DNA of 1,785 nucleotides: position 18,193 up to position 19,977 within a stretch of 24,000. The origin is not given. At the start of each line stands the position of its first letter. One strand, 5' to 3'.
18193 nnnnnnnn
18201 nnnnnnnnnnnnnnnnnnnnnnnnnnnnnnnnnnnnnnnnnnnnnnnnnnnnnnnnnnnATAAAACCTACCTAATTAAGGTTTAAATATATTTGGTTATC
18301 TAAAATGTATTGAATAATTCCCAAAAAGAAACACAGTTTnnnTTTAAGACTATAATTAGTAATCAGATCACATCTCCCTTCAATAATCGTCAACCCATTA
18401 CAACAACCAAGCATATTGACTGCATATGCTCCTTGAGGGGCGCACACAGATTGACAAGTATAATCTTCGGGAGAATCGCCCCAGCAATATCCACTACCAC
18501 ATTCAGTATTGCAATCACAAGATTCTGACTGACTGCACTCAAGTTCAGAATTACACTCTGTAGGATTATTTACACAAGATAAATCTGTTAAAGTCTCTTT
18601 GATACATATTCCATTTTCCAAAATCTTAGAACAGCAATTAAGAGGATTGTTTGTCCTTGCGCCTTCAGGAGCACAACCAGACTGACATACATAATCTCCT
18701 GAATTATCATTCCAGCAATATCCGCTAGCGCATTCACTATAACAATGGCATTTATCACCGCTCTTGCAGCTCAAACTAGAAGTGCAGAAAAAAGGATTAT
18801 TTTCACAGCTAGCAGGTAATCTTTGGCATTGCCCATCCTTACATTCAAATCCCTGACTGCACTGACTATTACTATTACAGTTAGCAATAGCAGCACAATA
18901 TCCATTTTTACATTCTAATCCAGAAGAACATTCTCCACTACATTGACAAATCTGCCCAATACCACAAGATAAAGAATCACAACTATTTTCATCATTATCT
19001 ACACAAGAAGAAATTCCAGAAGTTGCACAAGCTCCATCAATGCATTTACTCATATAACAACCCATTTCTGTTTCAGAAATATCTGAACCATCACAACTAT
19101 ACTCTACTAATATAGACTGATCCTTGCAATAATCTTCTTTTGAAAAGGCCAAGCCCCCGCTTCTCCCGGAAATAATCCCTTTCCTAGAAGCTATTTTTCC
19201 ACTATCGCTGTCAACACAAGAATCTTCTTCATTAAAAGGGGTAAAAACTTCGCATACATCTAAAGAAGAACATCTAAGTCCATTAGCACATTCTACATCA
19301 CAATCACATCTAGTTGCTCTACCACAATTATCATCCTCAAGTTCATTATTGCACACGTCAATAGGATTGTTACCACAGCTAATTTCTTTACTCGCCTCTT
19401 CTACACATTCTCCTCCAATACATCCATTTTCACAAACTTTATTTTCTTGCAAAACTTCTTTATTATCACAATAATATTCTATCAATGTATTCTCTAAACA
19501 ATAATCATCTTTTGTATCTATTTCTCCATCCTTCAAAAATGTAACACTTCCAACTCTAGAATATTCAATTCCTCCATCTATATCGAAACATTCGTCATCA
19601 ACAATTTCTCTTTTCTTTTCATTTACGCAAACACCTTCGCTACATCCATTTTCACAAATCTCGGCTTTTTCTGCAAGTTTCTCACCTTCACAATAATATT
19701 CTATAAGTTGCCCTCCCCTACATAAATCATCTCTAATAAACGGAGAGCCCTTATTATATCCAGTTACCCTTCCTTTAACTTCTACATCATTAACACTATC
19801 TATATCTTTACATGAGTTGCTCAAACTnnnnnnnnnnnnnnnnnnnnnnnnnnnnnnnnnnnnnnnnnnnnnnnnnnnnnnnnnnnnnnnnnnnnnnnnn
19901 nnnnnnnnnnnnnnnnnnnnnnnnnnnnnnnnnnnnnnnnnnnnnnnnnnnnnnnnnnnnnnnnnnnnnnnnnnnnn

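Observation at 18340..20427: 695-aa protein with about 66 cysteines built from two unnamed repeat families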

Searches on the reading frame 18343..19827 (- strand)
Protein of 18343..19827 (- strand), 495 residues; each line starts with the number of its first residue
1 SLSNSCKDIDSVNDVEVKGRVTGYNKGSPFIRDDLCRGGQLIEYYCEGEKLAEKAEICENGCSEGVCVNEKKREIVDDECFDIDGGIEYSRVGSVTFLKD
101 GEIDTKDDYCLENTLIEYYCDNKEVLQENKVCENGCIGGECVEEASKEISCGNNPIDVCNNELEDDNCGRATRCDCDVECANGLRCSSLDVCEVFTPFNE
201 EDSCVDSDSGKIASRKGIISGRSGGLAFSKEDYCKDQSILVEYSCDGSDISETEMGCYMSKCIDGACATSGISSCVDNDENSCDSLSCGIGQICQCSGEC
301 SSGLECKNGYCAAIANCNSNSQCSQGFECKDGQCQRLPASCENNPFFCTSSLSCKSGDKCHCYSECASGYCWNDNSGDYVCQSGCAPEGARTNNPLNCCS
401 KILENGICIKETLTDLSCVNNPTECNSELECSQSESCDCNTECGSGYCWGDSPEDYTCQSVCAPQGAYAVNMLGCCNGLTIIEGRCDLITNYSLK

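Call 11: find_homologous_proteins(query=window:18343-19827:-, max_evalue=0.001)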
Query seq(495 aa) (495 aa): 30 proteins with E <= 0.001 among 2490 candidates.
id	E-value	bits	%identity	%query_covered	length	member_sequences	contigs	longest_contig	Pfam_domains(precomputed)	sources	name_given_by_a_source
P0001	3.5e-91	325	39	90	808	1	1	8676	PF00404.25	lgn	-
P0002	3.5e-90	322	41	90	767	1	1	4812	PF00404.25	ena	-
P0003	2.6e-88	315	38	91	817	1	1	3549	PF00404.25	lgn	-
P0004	6.8e-83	297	40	83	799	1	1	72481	PF00404.25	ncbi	-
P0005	4.2e-57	212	40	70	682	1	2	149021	PF00404.25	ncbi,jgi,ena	-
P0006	1.3e-18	85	34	29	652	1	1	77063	-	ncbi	-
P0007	1.3e-17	82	28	67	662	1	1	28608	-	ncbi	ncbi:MAG: Kazal-type serine protease inhibitor [Candidatus Micrarchaeota archaeon]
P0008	8.8e-16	76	29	55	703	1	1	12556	PF01839.30,PF13517.13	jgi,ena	-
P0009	9.1e-13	66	27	54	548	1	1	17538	PF07648.21,PF00050.27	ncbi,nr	ncbi:MAG: hypothetical protein GY852_09580 [bacterium]|nr:hypothetical protein [bacterium]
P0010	1.0e-12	66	29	54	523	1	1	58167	-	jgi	jgi:hypothetical protein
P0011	2.4e-12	65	29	57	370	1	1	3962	-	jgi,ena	-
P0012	3.8e-12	64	27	67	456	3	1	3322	PF07648.21,PF00050.27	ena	-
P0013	1.1e-11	63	29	32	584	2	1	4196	PF00050.27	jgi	jgi:hypothetical protein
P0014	1.2e-11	62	33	28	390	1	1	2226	-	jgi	jgi:hypothetical protein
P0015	1.8e-11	62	36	28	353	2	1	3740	-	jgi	jgi:hypothetical protein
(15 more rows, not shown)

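Call 14: find_encoding_contigs(protein=P0004, flank=10000, max_places=3)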
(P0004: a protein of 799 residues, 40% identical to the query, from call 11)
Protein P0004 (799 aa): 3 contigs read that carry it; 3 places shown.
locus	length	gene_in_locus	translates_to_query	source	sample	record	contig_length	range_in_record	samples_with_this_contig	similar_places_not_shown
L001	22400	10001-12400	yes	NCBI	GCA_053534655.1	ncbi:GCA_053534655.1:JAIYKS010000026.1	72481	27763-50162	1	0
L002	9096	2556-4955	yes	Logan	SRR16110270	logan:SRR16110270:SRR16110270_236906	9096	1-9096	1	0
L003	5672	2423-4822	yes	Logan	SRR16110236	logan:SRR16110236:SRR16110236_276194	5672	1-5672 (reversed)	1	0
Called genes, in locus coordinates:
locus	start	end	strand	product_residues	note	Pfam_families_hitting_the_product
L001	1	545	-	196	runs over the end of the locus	PF13412:HTH_24 (weak), PF22014:DUF6932, PF18765:Polbeta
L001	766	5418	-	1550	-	PF19077:Big_13 (faint), PF05239:PRC (weak)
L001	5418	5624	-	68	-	-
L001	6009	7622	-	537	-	PF09825:BPL_N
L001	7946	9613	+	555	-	PF09471:Peptidase_M64 (faint), PF00404:Dockerin_1 (weak)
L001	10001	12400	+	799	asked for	PF00404:Dockerin_1 (weak)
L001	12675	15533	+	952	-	PF00082:Peptidase_S8, PF05048:NosD (weak), PF17963:Big_9 (faint), PF05345:He_PIG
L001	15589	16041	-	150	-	PF10130:PIN_2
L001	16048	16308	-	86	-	-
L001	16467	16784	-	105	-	PF01909:NTP_transf_2, PF18765:Polbeta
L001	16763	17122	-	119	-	PF05168:HEPN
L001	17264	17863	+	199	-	PF01909:NTP_transf_2, PF18765:Polbeta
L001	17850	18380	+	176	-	PF05168:HEPN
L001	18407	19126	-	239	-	-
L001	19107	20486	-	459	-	PF04055:Radical_SAM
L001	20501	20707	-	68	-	-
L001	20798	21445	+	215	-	-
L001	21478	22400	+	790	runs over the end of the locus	-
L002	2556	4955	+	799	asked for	PF00404:Dockerin_1 (weak)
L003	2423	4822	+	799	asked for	PF00404:Dockerin_1 (weak)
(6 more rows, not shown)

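Call 16: find_encoding_contigs(protein=P0005, flank=10000, max_places=2)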
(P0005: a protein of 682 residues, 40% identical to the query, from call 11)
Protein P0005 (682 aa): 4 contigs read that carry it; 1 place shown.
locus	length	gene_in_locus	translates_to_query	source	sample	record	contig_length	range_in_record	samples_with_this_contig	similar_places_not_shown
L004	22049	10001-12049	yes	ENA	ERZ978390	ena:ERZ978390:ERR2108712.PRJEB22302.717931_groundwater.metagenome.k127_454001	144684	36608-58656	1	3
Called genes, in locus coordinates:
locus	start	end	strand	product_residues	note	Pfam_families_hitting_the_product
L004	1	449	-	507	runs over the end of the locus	PF00587:tRNA-synt_2b (weak), PF03129:HGTP_anticodon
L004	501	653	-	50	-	PF18930:DUF5679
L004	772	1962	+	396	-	PF00353:HemolysinCabind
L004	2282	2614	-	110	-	PF02452:PemK_toxin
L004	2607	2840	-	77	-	PF04014:MazE_antitoxin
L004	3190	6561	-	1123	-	PF17957:Big_7 (faint), PF19077:Big_13 (faint)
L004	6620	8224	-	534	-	PF09825:BPL_N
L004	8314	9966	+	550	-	PF00404:Dockerin_1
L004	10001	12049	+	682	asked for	PF00404:Dockerin_1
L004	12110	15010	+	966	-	PF00082:Peptidase_S8, PF05048:NosD (weak), PF13229:Beta_helix (weak), PF05345:He_PIG (weak)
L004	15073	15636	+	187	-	PF01022:HTH_5 (weak), PF01978:TrmB (faint), PF12840:HTH_20, PF13412:HTH_24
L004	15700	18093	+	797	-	PF09826:Beta_propel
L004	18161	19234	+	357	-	PF01368:DHH (weak), PF02272:DHHA1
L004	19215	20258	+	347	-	PF00708:Acylphosphatase, PF01255:Prenyltransf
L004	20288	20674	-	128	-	-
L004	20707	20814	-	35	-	-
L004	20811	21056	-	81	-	-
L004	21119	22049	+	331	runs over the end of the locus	PF01916:DS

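Call 60: find_encoding_contigs(protein=P0001, flank=6000, max_places=2)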
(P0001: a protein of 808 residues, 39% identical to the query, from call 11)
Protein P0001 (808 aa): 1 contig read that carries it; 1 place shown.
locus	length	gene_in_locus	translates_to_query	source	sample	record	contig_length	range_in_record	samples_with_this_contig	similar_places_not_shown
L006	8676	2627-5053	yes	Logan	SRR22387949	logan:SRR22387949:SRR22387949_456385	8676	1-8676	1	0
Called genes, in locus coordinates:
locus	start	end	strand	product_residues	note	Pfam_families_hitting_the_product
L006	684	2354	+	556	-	PF09471:Peptidase_M64 (faint), PF00404:Dockerin_1 (weak)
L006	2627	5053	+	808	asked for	PF00404:Dockerin_1 (weak)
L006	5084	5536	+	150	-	-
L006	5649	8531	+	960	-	PF05345:He_PIG (faint), PF00082:Peptidase_S8, PF05048:NosD (weak), PF13229:Beta_helix (weak)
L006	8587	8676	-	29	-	?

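Call 61: find_encoding_contigs(protein=P0002, flank=6000, max_places=2)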
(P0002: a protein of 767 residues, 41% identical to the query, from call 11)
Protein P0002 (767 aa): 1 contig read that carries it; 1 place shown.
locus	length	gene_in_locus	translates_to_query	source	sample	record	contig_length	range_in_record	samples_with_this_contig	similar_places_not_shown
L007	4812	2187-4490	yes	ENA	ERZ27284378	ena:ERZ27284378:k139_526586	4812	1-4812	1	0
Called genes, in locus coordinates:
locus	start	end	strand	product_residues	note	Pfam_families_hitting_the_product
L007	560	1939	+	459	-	-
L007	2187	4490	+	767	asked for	PF00404:Dockerin_1 (weak)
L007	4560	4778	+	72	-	-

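Call 62: find_encoding_contigs(protein=P0003, flank=6000, max_places=2)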
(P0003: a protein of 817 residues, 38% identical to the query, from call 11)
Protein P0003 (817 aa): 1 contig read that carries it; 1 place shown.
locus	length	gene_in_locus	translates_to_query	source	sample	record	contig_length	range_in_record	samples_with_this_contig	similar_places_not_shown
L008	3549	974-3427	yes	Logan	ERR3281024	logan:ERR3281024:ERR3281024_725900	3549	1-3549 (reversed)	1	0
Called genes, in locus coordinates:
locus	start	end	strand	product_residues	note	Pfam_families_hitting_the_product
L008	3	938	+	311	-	?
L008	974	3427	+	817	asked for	PF00404:Dockerin_1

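Call 64: search_protein_families(library=pfam, proteins=[L004:3190-6561:-, L001:766-5418:-, L006:5084-5536:+, L007:560-1939:+], max_evalue=0.1)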
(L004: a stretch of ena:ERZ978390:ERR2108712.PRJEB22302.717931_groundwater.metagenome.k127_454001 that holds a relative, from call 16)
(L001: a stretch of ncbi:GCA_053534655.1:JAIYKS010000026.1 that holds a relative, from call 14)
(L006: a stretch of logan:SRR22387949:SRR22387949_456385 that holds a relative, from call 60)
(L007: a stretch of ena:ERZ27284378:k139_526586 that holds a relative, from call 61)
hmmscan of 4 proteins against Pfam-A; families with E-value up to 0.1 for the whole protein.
L004:3190-6561:- (1123 aa): 8 families
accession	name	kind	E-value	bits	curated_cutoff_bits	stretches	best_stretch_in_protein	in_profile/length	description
PF19077.6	Big_13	-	1e-12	48.8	27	1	223-277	47-102/102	Bacterial Ig-like domain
PF13754.12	Big_3_4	-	4.9e-06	26.9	27.3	1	245-303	29-84/106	Domain of unknown function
PF17957.7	Big_7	-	7.3e-06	27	24.1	2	186-256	1-70/70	Bacterial Ig domain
PF12245.14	Big_3_2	-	0.00011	22.8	23.3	0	778-811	87-121/122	Bacterial Ig-like domain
PF07495.19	Y_Y_Y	-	0.0028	17.9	26.6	1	241-274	29-63/65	Y_Y_Y domain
PF09136.16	Glucodextran_B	-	0.012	16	27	1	280-362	1-82/83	Glucodextranase, domain B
PF23265.1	Ig-like_KY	-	0.021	15.4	27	0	201-274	45-115/129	KY-like, immunoglobulin-like domain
PF15418.12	DUF4625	-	0.029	15.1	27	0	246-269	102-125/131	Domain of unknown function (DUF4625)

L001:766-5418:- (1550 aa): 5 families
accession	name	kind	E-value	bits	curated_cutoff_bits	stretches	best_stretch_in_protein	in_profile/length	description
PF19077.6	Big_13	-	1.8e-10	41.7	27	3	668-750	18-101/102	Bacterial Ig-like domain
PF05239.21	PRC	-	3e-07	30.8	21.2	1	1474-1543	5-72/78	PRC-barrel domain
PF15418.12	DUF4625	-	0.0049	17.6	27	0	281-322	13-56/131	Domain of unknown function (DUF4625)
PF07495.19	Y_Y_Y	-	0.0067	16.7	26.6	1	706-747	20-60/65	Y_Y_Y domain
PF02699.20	YajC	-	0.024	15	28.2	1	1446-1509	3-63/78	Preprotein translocase subunit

L006:5084-5536:+ (150 aa): 2 families
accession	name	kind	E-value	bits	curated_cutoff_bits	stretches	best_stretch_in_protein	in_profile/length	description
PF07303.18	Occludin_ELL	-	0.0081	17.3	31.2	1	37-97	16-75/101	Occludin homology domain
PF00609.24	DAGK_acc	-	0.097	13.5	27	0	53-136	16-100/158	Diacylglycerol kinase accessory domain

L007:560-1939:+ (459 aa): 1 family
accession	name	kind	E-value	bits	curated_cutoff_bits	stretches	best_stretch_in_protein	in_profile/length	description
PF00404.24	Dockerin_1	-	0.00014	22.4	22.9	2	131-179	1-56/57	Dockerin type I domain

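Call 77: find_encoding_contigs(protein=P0007, flank=6000, max_places=1)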
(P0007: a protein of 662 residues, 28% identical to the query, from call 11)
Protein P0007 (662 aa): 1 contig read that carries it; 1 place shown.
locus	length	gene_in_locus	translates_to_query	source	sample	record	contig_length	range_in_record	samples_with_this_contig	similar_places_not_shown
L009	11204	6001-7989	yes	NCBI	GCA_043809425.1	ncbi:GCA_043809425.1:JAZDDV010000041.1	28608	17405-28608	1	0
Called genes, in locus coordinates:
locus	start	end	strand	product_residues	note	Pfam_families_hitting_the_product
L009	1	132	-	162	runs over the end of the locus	-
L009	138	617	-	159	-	-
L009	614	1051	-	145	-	-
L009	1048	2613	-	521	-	-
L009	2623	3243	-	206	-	-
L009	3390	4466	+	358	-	-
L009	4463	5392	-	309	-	-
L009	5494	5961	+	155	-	PF13412:HTH_24, PF01047:MarR (weak), PF12840:HTH_20 (weak), PF13404:HTH_AsnC-type, PF01037:AsnC_trans_reg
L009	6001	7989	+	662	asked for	-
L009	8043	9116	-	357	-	-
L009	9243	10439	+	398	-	PF01637:ATPase_2 (weak), PF13191:AAA_16 (weak), PF13401:AAA_22, PF24883:NPHP3_N (faint), PF13173:AAA_14 (weak), PF22606:Cdc6-ORC-like_ATPase_lid (weak), PF22703:Cdc6_lid, PF09079:WHD_Cdc6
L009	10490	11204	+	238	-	?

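Call 78: find_encoding_contigs(protein=P0009, flank=6000, max_places=1)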
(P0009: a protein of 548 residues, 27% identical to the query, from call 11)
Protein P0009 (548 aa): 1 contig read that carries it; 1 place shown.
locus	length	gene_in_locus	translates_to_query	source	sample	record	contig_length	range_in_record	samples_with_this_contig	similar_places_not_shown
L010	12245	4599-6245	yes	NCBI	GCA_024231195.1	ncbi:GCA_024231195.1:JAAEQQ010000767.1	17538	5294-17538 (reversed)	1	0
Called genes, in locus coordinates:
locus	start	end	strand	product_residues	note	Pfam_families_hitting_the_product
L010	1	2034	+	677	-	PF13229:Beta_helix, PF05048:NosD (weak), PF13229:Beta_helix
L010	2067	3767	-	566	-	-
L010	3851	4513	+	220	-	-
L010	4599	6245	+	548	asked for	PF00050:Kazal_1 (faint), PF07648:Kazal_2 (weak)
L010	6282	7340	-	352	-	-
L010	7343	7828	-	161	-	-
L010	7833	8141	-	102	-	-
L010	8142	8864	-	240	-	-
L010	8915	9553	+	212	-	PF22175:Ogg-HhH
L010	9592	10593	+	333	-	PF04909:Amidohydro_2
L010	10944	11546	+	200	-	-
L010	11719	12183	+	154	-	PF22811:Zn_ribbon_NrdR, PF03477:ATP-cone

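Call 79: find_encoding_contigs(protein=P0010, flank=6000, max_places=1)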
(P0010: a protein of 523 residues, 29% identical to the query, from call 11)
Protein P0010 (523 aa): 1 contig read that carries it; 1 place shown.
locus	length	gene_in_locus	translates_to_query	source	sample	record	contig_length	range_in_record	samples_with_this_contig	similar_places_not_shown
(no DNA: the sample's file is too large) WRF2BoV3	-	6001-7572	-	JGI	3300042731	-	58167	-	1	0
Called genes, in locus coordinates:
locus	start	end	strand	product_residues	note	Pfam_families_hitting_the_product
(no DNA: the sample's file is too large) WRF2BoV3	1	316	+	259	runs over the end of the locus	PF01135:PCMT, PF02353:CMAS, PF01209:Ubie_methyltran, PF13489:Methyltransf_23, PF13847:Methyltransf_31, PF08241:Methyltransf_11, PF08242:Methyltransf_12, PF13649:Methyltransf_25, +3 more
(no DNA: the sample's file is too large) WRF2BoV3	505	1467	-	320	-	PF02661:Fic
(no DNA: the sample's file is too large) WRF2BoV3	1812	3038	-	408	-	PF00999:Na_H_Exchanger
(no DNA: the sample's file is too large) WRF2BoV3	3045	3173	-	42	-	-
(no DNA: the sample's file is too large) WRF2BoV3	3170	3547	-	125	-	-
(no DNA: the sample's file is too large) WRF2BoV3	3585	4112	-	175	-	PF01467:CTP_transf_like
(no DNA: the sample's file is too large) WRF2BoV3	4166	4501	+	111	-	PF04430:DUF498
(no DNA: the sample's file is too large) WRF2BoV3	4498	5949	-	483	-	PF00171:Aldedh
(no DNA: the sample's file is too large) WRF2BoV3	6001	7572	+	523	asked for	-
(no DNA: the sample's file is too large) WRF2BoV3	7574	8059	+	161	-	PF22769:DCD, PF00692:dUTPase (weak)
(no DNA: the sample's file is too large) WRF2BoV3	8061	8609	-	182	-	-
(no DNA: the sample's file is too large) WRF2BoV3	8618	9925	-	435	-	-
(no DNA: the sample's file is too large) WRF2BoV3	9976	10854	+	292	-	PF00696:AA_kinase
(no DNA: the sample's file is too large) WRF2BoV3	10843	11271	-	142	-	PF01951:Archease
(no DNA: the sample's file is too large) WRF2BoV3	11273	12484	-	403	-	PF01139:RtcB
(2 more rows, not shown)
